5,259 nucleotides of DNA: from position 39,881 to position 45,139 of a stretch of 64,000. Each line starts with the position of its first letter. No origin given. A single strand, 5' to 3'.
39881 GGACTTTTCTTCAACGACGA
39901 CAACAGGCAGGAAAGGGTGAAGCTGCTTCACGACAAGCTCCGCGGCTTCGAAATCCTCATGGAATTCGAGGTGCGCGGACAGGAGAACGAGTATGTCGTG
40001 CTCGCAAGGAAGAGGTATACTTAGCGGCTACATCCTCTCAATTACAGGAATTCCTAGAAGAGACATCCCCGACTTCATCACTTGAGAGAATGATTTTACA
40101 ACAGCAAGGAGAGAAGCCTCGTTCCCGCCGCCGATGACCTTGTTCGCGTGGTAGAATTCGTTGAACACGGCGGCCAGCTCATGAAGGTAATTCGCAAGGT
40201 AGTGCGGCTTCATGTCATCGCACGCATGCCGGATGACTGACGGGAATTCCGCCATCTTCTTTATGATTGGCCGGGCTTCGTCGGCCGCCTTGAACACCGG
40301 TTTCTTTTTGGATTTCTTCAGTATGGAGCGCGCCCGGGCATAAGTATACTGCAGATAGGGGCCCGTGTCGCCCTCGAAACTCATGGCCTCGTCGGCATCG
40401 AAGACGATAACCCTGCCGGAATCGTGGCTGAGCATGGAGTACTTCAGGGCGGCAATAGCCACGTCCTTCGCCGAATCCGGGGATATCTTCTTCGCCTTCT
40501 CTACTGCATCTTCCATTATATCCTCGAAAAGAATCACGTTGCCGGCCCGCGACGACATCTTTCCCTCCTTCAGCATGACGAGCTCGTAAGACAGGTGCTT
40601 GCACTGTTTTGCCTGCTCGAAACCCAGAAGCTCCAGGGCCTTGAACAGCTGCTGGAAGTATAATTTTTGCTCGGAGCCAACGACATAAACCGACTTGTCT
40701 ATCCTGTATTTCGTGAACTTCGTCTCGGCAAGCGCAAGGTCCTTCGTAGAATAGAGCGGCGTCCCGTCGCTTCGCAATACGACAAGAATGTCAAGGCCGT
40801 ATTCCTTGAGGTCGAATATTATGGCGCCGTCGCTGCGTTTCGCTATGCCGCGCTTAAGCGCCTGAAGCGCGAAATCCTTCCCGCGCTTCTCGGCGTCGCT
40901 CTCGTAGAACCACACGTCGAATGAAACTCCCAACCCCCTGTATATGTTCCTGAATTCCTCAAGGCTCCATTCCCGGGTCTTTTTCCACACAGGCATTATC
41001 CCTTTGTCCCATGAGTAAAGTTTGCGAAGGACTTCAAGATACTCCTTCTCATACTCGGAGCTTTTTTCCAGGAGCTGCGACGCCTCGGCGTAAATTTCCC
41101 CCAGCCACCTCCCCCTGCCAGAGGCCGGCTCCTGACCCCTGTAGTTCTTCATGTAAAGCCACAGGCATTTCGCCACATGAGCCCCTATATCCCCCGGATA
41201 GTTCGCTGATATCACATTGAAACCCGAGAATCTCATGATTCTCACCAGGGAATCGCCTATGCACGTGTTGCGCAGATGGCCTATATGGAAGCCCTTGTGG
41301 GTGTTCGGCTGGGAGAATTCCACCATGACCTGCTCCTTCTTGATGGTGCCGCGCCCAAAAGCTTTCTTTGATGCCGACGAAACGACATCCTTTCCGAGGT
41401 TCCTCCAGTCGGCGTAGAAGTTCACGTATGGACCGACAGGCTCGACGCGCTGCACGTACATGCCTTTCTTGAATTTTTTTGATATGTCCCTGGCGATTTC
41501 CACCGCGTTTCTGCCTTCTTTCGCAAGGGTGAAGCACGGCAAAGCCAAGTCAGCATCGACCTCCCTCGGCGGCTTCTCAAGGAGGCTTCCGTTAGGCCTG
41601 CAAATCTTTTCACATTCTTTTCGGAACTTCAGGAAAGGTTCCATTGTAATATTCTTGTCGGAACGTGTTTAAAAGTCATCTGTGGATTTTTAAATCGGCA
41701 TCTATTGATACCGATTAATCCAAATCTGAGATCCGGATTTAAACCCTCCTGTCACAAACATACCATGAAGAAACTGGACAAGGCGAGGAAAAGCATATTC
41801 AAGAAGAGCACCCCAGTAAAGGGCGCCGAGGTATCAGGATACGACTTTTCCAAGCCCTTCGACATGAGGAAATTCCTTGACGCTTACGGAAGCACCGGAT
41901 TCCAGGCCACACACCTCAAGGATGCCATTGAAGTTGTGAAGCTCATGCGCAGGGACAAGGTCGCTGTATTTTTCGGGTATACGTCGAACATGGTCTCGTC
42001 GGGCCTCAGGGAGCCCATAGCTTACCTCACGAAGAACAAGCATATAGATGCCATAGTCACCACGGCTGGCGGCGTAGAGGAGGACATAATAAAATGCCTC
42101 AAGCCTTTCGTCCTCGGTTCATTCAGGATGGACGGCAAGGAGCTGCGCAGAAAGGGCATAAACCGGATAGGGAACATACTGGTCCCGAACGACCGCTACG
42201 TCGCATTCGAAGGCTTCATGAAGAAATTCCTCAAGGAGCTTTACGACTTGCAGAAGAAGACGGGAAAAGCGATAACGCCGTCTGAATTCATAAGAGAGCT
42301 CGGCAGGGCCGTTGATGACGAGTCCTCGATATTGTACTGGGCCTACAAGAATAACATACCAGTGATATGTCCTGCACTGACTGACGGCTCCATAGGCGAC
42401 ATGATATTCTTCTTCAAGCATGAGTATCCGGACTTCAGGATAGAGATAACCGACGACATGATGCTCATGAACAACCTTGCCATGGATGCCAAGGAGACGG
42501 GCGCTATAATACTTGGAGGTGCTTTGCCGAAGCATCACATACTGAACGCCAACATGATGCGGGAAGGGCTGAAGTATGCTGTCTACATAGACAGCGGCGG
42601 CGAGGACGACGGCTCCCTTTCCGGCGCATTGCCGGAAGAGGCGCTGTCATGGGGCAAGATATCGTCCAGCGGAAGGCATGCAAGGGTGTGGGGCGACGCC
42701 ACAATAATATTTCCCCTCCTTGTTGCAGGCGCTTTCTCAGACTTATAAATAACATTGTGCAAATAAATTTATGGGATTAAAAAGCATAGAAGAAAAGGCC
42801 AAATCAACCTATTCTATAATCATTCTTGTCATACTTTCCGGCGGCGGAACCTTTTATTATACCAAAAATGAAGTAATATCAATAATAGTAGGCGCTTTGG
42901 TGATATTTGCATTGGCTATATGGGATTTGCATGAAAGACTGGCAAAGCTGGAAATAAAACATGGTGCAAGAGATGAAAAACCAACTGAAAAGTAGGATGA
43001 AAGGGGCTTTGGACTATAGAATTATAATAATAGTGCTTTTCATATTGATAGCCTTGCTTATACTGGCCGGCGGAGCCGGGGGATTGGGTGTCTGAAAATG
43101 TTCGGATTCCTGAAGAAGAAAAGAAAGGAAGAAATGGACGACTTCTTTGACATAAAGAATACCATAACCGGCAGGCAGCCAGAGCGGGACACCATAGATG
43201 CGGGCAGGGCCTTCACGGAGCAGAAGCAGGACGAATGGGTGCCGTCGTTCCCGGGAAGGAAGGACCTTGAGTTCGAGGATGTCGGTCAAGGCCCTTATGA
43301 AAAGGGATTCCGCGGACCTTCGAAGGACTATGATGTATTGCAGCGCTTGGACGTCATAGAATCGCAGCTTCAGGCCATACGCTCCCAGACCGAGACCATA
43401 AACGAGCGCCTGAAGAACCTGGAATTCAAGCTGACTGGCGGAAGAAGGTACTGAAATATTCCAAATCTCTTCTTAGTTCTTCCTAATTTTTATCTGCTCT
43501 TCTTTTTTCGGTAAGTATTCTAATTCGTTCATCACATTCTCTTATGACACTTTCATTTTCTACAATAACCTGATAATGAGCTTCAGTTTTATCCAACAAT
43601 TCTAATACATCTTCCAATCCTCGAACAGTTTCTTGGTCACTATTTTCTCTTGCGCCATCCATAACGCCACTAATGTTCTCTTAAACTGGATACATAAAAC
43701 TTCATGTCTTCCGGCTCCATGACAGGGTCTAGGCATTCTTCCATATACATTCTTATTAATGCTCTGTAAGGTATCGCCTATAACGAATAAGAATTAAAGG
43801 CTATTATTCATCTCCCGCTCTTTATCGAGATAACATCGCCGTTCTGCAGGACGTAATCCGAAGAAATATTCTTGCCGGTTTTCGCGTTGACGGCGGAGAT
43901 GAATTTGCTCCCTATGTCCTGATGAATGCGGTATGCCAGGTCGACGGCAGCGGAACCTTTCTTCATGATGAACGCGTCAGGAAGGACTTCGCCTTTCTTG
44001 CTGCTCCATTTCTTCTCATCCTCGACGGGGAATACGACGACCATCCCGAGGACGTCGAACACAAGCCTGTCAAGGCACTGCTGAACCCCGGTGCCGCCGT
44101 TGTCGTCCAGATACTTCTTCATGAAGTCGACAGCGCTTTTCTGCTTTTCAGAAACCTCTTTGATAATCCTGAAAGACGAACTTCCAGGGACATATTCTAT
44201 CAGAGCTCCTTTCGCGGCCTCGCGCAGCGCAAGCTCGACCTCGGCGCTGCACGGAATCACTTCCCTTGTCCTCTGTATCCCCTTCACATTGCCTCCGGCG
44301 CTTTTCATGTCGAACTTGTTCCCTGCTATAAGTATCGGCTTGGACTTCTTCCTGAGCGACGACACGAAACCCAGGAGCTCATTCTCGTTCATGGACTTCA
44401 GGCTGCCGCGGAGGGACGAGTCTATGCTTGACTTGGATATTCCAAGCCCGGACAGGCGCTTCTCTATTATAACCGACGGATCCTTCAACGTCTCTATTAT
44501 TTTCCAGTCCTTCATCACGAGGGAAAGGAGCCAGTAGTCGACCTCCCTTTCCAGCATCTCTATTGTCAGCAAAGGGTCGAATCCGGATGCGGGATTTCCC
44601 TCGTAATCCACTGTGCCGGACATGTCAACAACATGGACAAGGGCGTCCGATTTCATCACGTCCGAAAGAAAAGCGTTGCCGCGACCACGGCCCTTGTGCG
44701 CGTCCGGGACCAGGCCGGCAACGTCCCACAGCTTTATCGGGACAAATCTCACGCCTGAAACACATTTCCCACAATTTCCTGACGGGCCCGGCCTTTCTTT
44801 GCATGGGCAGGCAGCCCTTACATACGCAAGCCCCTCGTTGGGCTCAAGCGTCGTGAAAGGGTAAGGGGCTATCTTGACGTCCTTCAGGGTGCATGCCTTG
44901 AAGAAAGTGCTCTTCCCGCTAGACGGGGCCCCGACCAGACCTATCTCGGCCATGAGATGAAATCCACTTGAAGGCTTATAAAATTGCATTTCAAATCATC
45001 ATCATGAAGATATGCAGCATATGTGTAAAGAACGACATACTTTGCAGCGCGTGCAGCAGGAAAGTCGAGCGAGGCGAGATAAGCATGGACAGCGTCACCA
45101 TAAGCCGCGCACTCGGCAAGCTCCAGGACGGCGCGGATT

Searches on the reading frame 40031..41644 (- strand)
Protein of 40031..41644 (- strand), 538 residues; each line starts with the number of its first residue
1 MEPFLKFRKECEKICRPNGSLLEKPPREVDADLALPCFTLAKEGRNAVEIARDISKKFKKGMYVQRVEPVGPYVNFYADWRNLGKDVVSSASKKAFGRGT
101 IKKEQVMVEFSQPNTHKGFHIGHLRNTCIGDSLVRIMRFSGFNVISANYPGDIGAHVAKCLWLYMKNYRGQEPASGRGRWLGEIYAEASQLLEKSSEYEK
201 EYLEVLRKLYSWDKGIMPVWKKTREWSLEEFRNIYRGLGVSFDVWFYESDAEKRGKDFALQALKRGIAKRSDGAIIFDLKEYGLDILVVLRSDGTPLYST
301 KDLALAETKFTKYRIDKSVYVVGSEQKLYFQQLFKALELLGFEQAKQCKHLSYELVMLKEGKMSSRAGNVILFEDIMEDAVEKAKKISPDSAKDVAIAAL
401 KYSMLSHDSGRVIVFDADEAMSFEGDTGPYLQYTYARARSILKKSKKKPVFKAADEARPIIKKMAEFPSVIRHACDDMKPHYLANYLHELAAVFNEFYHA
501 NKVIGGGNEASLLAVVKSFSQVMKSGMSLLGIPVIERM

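Call 60: search_protein_families(library=pfam, proteins=[window:40031-41644:-], max_evalue=0.00001)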
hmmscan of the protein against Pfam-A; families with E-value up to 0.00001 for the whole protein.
window:40031-41644:- (538 aa): 3 families
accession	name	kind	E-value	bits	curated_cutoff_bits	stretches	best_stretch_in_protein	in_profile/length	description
PF00750.26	tRNA-synt_1d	-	4.2e-52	177.7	23.3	1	95-388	11-307/349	tRNA synthetases class I (R), catalytic domain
PF05746.21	DALR_1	-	3.6e-28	98.4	22.3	1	431-538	1-117/117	DALR anticodon binding domain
PF03485.21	Arg_tRNA_synt_N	-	9.3e-09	36.2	21.5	1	10-77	10-84/85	Arginyl tRNA synthetase N terminal domain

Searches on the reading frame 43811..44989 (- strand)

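Call 60: search_protein_families(library=pfam, proteins=[window:43811-44989:-], max_evalue=0.00001)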
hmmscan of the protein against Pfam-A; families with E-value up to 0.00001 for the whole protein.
window:43811-44989:- (393 aa): 3 families
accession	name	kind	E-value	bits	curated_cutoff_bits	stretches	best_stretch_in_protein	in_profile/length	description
PF08438.16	YGR210-like_G4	-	4.7e-31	107.9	24.7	1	222-324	1-108/108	Obg-like GTPase YGR210-like, G4 motif-containing domain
PF01926.29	MMR_HSR1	-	4.2e-16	59.5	21.9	1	15-125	1-87/113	50S ribosome-binding GTPase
PF02824.27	TGS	-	5.4e-11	42.8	22.2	1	335-389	4-58/60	TGS domain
